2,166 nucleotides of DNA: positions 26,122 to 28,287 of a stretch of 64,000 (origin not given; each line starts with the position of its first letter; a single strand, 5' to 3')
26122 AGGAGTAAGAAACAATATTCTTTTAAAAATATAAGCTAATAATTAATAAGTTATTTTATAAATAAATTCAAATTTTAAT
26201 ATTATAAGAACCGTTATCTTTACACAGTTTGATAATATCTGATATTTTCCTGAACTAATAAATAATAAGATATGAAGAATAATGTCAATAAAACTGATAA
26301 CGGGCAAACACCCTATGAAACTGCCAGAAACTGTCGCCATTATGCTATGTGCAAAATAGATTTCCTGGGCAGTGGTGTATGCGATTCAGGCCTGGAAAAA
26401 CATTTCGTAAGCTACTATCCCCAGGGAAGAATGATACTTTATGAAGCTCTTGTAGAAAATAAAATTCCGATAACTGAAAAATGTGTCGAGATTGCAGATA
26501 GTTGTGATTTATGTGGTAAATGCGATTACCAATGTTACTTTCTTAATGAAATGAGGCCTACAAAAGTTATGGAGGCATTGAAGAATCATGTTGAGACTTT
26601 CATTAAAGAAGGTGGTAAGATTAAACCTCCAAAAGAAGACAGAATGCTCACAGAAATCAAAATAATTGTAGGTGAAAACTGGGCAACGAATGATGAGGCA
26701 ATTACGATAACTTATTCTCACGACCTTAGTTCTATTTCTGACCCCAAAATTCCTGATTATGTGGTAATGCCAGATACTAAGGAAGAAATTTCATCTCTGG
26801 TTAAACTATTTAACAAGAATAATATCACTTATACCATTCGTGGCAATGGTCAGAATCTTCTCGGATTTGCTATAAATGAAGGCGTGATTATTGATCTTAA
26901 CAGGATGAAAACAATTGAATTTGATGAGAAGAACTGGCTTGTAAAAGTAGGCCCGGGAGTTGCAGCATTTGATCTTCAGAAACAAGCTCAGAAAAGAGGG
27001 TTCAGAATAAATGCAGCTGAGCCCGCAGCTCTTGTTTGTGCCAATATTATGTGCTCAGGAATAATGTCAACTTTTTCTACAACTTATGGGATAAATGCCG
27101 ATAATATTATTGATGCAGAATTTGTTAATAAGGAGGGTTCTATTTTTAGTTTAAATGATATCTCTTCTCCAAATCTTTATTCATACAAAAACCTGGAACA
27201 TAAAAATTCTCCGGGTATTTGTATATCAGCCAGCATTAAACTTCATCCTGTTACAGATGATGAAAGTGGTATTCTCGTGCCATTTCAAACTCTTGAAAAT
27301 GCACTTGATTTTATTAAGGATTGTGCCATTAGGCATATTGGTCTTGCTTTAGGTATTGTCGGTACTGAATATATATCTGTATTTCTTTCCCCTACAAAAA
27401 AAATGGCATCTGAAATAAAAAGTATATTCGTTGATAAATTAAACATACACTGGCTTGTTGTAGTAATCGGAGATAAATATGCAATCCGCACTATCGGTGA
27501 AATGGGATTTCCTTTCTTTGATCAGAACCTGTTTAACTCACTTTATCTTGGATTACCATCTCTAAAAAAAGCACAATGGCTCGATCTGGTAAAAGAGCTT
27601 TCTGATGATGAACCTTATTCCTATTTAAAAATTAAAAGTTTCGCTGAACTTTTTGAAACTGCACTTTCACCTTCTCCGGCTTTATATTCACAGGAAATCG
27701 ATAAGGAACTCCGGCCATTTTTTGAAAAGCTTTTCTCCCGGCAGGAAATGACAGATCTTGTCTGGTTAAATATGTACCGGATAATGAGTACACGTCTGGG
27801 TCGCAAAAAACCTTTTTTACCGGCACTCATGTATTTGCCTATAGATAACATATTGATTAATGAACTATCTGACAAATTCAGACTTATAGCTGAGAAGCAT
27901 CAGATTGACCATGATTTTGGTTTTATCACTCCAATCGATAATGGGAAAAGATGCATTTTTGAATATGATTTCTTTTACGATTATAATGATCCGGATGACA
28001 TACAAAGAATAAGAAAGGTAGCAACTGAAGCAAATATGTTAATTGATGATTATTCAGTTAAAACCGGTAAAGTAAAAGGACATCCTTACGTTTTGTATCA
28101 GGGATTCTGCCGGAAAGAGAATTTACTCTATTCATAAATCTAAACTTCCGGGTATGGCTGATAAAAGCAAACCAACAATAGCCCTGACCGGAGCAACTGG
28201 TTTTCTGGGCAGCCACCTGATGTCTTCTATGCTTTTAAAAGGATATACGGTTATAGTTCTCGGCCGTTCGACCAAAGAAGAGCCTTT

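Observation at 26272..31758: Tight four-gene operon (Fe-S/FAD oxidoreductase, thioester reductase, B12-radical SAM, UbiG-like methyltransferase) with no pathway I can name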

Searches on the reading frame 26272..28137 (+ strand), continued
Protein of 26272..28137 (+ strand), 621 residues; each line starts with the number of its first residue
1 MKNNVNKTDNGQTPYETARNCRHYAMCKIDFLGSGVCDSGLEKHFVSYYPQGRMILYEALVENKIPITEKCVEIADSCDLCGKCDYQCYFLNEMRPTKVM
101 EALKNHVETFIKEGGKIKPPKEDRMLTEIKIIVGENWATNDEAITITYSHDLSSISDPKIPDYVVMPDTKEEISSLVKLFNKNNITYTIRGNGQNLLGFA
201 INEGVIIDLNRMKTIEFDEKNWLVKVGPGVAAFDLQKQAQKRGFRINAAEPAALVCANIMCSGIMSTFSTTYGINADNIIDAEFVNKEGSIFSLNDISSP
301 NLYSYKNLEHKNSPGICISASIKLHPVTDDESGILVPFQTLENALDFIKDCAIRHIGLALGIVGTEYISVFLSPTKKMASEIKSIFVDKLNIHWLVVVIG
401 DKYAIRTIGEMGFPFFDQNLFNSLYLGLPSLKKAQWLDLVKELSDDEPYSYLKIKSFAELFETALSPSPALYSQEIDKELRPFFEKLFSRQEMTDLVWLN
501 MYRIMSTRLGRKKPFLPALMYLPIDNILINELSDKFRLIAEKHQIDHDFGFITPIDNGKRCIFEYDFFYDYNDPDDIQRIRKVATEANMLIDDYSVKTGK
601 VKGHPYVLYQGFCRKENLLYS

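Call 76: search_protein_families(library=pfam, proteins=[L056:7046-7843:+, L056:11767-12630:+, L073:3616-4413:-, L056:5835-6935:+], max_evalue=1)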
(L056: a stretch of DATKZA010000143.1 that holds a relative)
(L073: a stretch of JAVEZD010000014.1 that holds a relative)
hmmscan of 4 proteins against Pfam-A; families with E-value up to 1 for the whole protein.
L056:7046-7843:+ (265 aa): 0 families

L056:11767-12630:+ (287 aa): 0 families

L073:3616-4413:- (265 aa): 2 families
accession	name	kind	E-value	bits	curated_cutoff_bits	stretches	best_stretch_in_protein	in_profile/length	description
PF13609.12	Porin_4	-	0.012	15.9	27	0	40-111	218-274/310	Gram-negative porin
PF10677.15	DUF2490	-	0.017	15.3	29.8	0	73-143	29-98/186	Protein of unknown function (DUF2490)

L056:5835-6935:+ (366 aa): 7 families
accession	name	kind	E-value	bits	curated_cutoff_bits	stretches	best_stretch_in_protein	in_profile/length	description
PF07478.18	Dala_Dala_lig_C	-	4.6e-26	92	24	1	131-336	3-203/204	D-ala D-ala ligase C-terminus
PF02655.19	ATP-grasp_3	-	1.3e-07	32.3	23.2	1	120-308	1-156/160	ATP-grasp domain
PF13549.11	ATP-grasp_5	-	0.0024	17.7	27.6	1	120-169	9-58/221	ATP-grasp domain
PF08443.16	RimK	-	0.014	15.4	21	1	122-190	3-70/188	RimK-like ATP-grasp domain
PF13535.11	ATP-grasp_4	-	0.083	12.9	27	1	157-214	2-69/160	ATP-grasp domain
PF02222.28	ATP-grasp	-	0.12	12.5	27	1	129-205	2-75/179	ATP-grasp domain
PF03133.20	TTL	-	0.14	11.7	20.1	1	258-313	208-263/292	Tubulin-tyrosine ligase family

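Call 78: find_encoding_contigs(protein=P0459, flank=7000, max_places=1)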
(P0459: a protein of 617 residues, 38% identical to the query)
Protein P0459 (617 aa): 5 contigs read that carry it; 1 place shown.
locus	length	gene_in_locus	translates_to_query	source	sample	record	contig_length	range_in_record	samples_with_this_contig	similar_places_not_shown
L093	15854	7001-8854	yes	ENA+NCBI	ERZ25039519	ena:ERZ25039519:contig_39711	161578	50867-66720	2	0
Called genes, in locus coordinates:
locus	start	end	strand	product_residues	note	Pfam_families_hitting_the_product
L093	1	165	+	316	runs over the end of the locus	PF00781:DAGK_cat, PF19279:YegS_C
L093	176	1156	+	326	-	PF25145:NfeD1b_N (weak), PF01343:Peptidase_S49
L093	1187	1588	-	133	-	PF02566:OsmC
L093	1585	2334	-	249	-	PF00588:SpoU_methylase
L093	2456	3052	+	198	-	PF10050:DUF2284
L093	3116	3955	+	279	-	PF00390:malic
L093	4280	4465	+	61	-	-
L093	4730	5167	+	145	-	PF00571:CBS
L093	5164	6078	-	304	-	PF00480:ROK, PF01869:BcrAD_BadFG (faint)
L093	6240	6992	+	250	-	PF01209:Ubie_methyltran, PF13489:Methyltransf_23, PF13847:Methyltransf_31, PF08241:Methyltransf_11, PF08242:Methyltransf_12, PF13649:Methyltransf_25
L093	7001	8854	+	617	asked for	PF01565:FAD_binding_4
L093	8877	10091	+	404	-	PF01073:3Beta_HSD, PF01370:Epimerase, PF04321:RmlD_sub_bind, PF07993:NAD_binding_4, PF16363:GDP_Man_Dehyd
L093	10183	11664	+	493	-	-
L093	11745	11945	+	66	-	-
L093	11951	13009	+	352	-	PF02545:Maf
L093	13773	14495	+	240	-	PF05958:tRNA_U5-meth_tr, PF05175:MTS (weak), PF13847:Methyltransf_31, PF13649:Methyltransf_25 (weak)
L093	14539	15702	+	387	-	PF02837:Glyco_hydro_2_N, PF22666:Glyco_hydro_2_N2 (weak), PF00703:Glyco_hydro_2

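Call 79: find_encoding_contigs(protein=P0457, flank=7000, max_places=1)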
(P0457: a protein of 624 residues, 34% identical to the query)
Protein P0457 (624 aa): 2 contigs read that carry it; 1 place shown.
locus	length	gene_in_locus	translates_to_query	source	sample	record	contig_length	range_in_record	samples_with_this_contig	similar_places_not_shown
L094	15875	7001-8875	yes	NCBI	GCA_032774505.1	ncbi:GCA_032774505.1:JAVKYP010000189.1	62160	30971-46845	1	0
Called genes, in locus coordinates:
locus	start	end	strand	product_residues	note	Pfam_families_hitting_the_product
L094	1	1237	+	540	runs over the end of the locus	PF00496:SBP_bac_5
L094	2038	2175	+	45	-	-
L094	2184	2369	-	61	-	-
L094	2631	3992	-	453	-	PF01565:FAD_binding_4, PF08031:BBE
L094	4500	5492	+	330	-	PF02615:Ldh_2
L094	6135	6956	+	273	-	PF02353:CMAS (weak), PF13489:Methyltransf_23, PF01209:Ubie_methyltran, PF06325:PrmA (weak), PF13847:Methyltransf_31, PF08241:Methyltransf_11, PF08242:Methyltransf_12, PF13649:Methyltransf_25, +1 more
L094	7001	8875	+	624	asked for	PF01565:FAD_binding_4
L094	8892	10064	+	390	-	PF01073:3Beta_HSD, PF01370:Epimerase, PF04321:RmlD_sub_bind (weak), PF07993:NAD_binding_4, PF16363:GDP_Man_Dehyd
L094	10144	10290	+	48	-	-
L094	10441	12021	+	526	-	PF00005:ABC_tran, PF02463:SMC_N (faint), PF13304:AAA_21 (faint), PF12848:ABC_tran_Xtn, PF00005:ABC_tran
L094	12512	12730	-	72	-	PF01476:LysM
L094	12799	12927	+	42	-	-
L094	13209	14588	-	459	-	PF26550:Tricorn_2nd, PF00930:DPPIV_N (faint), PF23381:Beta-prop_IFT122_1st (faint), PF25174:Beta-prop_THOC3 (faint), PF07676:PD40 (faint), PF26549:Tricorn_N (weak)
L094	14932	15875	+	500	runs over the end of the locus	PF04984:Phage_sheath_1, PF17482:Phage_sheath_1C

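Call 80: find_encoding_contigs(protein=P0401, flank=7000, max_places=1)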
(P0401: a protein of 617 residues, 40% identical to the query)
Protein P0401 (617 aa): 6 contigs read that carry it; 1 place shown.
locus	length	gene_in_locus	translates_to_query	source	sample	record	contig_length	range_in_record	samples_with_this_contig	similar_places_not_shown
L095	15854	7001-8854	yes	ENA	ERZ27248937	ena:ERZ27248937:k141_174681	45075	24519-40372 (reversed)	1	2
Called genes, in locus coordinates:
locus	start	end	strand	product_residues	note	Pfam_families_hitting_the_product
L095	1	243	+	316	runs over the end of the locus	PF00781:DAGK_cat, PF19279:YegS_C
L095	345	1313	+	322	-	PF25145:NfeD1b_N, PF01343:Peptidase_S49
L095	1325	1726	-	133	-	PF02566:OsmC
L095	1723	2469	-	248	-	PF00588:SpoU_methylase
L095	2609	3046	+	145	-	PF00571:CBS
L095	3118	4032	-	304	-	PF00480:ROK, PF01869:BcrAD_BadFG (faint)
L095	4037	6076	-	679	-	PF00515:TPR_1 (faint), PF07719:TPR_2 (faint)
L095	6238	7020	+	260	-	PF01209:Ubie_methyltran, PF13489:Methyltransf_23, PF13847:Methyltransf_31, PF08241:Methyltransf_11, PF08242:Methyltransf_12, PF13649:Methyltransf_25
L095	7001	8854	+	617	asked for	PF01565:FAD_binding_4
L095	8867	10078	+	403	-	PF01073:3Beta_HSD, PF01370:Epimerase, PF04321:RmlD_sub_bind, PF07993:NAD_binding_4, PF16363:GDP_Man_Dehyd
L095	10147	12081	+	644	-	PF02545:Maf, PF05958:tRNA_U5-meth_tr, PF13649:Methyltransf_25 (weak), PF13847:Methyltransf_31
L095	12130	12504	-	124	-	PF07892:DUF1667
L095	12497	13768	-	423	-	PF00070:Pyr_redox (faint), PF00890:FAD_binding_2 (weak), PF03486:HI0933_like (faint), PF07992:Pyr_redox_2, PF12831:FAD_oxidored, PF13450:NAD_binding_8 (weak), PF13738:Pyr_redox_3 (faint)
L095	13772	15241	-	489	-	PF01266:DAO, PF04324:Fer2_BFD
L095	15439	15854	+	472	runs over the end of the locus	PF00474:SSF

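Call 82: search_protein_families(library=ncbifam, proteins=[L093:6240-6992:+, L095:6238-7020:+, L094:6135-6956:+, L093:10183-11664:+], max_evalue=1e-12)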
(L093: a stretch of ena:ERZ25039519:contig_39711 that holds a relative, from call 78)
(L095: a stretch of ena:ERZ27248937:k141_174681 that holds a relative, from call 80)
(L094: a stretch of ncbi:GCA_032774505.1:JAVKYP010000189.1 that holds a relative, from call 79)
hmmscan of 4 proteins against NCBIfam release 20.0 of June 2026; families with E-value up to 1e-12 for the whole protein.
L093:6240-6992:+ (250 aa): 14 families
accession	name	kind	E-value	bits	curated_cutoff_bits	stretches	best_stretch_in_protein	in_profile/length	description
NF052510.1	methyltran_MpqE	exception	7.7e-66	221.8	335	1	18-249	2-234/234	methyl-plastoquinone biosynthesis methyltransferase MpqE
NF001242.0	PRK00216.1-3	equivalog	5.9e-64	215.9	351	1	5-249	11-257/258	bifunctional demethylmenaquinone methyltransferase/2-methoxy-6-polyprenyl-1,4-benzoquinol methylase UbiE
TIGR01934.1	MenG_MenH_UbiE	subfamily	1.9e-62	210.5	158.35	1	24-249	1-223/223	ubiquinone/menaquinone biosynthesis methyltransferase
NF001244.0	PRK00216.1-5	equivalog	3.5e-61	206.5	216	1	19-249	5-235/236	bifunctional demethylmenaquinone methyltransferase/2-methoxy-6-polyprenyl-1,4-benzoquinol methylase UbiE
NF001240.0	PRK00216.1-1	equivalog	1.7e-60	204.1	378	1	8-249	9-250/251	bifunctional demethylmenaquinone methyltransferase/2-methoxy-6-polyprenyl-1,4-benzoquinol methylase UbiE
NF001241.0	PRK00216.1-2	equivalog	4.9e-49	167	327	1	13-249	2-229/231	demethylmenaquinone methyltransferase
NF001243.0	PRK00216.1-4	equivalog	3.5e-45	154.2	235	1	19-249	4-233/237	demethylmenaquinone methyltransferase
TIGR02752.1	MenG_heptapren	equivalog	1.8e-43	148.7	419.85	1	20-249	3-231/231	demethylmenaquinone methyltransferase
NF043040.1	corrin_prot_MT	hypoth_equivalog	8.3e-19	67.9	180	1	33-211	13-191/216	corrinoid protein-associated methyltransferase CpaM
NF047649.1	MTase_UXPK_star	exception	2.2e-18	66.3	460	1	59-165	74-179/283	methyltransferase/UXPK-star double selenoprotein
NF041537.1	ArsM_AhpD_UU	exception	8.8e-18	64.2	510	1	60-165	74-178/345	arsenite methyltransferase/AhpD domain selenoprotein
NF008823.0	PRK11873.1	subfamily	4.4e-15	55.9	263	1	59-166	74-180/272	arsenite methyltransferase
NF004452.0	PRK05785.1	equivalog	1.2e-14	54.3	207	1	19-204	6-180/228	hypothetical protein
NF045823.1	PthPhpthDimycoMt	equivalog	4.7e-13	48.9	300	1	63-167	67-166/256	phthiotriol/phenolphthiotriol dimycocerosates methyltransferase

L095:6238-7020:+ (260 aa): 13 families
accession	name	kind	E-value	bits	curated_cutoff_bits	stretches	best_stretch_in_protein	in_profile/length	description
NF052510.1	methyltran_MpqE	exception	1.7e-68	230.5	335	1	18-244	2-230/234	methyl-plastoquinone biosynthesis methyltransferase MpqE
NF001242.0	PRK00216.1-3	equivalog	4.3e-66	223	351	1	4-243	10-251/258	bifunctional demethylmenaquinone methyltransferase/2-methoxy-6-polyprenyl-1,4-benzoquinol methylase UbiE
NF001240.0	PRK00216.1-1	equivalog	6e-63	212.2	378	1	6-249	7-250/251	bifunctional demethylmenaquinone methyltransferase/2-methoxy-6-polyprenyl-1,4-benzoquinol methylase UbiE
TIGR01934.1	MenG_MenH_UbiE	subfamily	2.5e-60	203.6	158.35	1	24-249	1-223/223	ubiquinone/menaquinone biosynthesis methyltransferase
NF001244.0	PRK00216.1-5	equivalog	3.6e-59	199.9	216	1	18-249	4-235/236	bifunctional demethylmenaquinone methyltransferase/2-methoxy-6-polyprenyl-1,4-benzoquinol methylase UbiE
NF001243.0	PRK00216.1-4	equivalog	3.1e-49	167.5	235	1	18-251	3-235/237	demethylmenaquinone methyltransferase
TIGR02752.1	MenG_heptapren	equivalog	4.5e-47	160.5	419.85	1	19-249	2-231/231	demethylmenaquinone methyltransferase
NF001241.0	PRK00216.1-2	equivalog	1.3e-46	159.1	327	1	19-247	8-227/231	demethylmenaquinone methyltransferase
NF047649.1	MTase_UXPK_star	exception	5.5e-19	68.3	460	1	61-167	76-181/283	methyltransferase/UXPK-star double selenoprotein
NF043040.1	corrin_prot_MT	hypoth_equivalog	2.6e-18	66.3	180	1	33-211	13-191/216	corrinoid protein-associated methyltransferase CpaM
NF041537.1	ArsM_AhpD_UU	exception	5.9e-17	61.5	510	1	62-166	76-179/345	arsenite methyltransferase/AhpD domain selenoprotein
NF008823.0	PRK11873.1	subfamily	6.3e-15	55.4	263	1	60-166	75-180/272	arsenite methyltransferase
NF041536.1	ArsM_DUF2284_UU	exception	2.4e-13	49.3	575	1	62-166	76-179/459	arsenite methyltransferase/DUF2284 domain selenoprotein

L094:6135-6956:+ (273 aa): 7 families
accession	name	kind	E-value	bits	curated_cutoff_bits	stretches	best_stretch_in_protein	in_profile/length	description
TIGR01983.1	UbiG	equivalog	4.8e-45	153.6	102.95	1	22-220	10-210/228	bifunctional 2-polyprenyl-6-hydroxyphenol methylase/3-demethylubiquinol 3-O-methyltransferase UbiG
NF045667.1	MTase_DVU1556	equivalog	1.3e-17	64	155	1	57-159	20-119/213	DVU_1556 family methyltransferase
NF001244.0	PRK00216.1-5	equivalog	2.7e-17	62.9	216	1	57-157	46-151/236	bifunctional demethylmenaquinone methyltransferase/2-methoxy-6-polyprenyl-1,4-benzoquinol methylase UbiE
TIGR01934.1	MenG_MenH_UbiE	subfamily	6.7e-16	58.3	158.35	1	55-158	35-140/223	ubiquinone/menaquinone biosynthesis methyltransferase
TIGR02072.1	BioC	equivalog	1.7e-15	57.5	184.95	1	57-232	32-196/244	malonyl-ACP O-methyltransferase BioC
NF041537.1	ArsM_AhpD_UU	exception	2.9e-14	52.6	510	1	59-158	76-179/345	arsenite methyltransferase/AhpD domain selenoprotein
NF047649.1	MTase_UXPK_star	exception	4.9e-13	48.7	460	1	60-158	78-180/283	methyltransferase/UXPK-star double selenoprotein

L093:10183-11664:+ (493 aa): 0 families

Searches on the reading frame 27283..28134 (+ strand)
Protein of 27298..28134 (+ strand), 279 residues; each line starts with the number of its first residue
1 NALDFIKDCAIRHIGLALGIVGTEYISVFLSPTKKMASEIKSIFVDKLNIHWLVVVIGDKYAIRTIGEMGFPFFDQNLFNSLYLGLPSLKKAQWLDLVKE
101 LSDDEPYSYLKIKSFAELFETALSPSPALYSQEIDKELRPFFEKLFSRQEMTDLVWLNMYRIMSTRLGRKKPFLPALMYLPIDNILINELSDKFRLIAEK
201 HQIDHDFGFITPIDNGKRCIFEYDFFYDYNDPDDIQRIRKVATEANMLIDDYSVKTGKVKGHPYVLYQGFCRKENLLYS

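Call 43: search_protein_families(library=pfam, proteins=[window:27298-28134:+], max_evalue=10)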
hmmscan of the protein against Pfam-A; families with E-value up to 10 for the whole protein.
seq(279 aa): 0 families

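Call 88: search_solved_structures(query=A8, max_evalue=10, show_alignments=3)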
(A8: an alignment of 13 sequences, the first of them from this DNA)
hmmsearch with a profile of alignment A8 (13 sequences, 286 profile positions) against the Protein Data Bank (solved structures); distinct sequences matched with E-value up to 10: 2.
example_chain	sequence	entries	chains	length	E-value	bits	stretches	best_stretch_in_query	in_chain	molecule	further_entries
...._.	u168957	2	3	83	0.77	12.2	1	189-247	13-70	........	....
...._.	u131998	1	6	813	0.98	11.8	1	32-97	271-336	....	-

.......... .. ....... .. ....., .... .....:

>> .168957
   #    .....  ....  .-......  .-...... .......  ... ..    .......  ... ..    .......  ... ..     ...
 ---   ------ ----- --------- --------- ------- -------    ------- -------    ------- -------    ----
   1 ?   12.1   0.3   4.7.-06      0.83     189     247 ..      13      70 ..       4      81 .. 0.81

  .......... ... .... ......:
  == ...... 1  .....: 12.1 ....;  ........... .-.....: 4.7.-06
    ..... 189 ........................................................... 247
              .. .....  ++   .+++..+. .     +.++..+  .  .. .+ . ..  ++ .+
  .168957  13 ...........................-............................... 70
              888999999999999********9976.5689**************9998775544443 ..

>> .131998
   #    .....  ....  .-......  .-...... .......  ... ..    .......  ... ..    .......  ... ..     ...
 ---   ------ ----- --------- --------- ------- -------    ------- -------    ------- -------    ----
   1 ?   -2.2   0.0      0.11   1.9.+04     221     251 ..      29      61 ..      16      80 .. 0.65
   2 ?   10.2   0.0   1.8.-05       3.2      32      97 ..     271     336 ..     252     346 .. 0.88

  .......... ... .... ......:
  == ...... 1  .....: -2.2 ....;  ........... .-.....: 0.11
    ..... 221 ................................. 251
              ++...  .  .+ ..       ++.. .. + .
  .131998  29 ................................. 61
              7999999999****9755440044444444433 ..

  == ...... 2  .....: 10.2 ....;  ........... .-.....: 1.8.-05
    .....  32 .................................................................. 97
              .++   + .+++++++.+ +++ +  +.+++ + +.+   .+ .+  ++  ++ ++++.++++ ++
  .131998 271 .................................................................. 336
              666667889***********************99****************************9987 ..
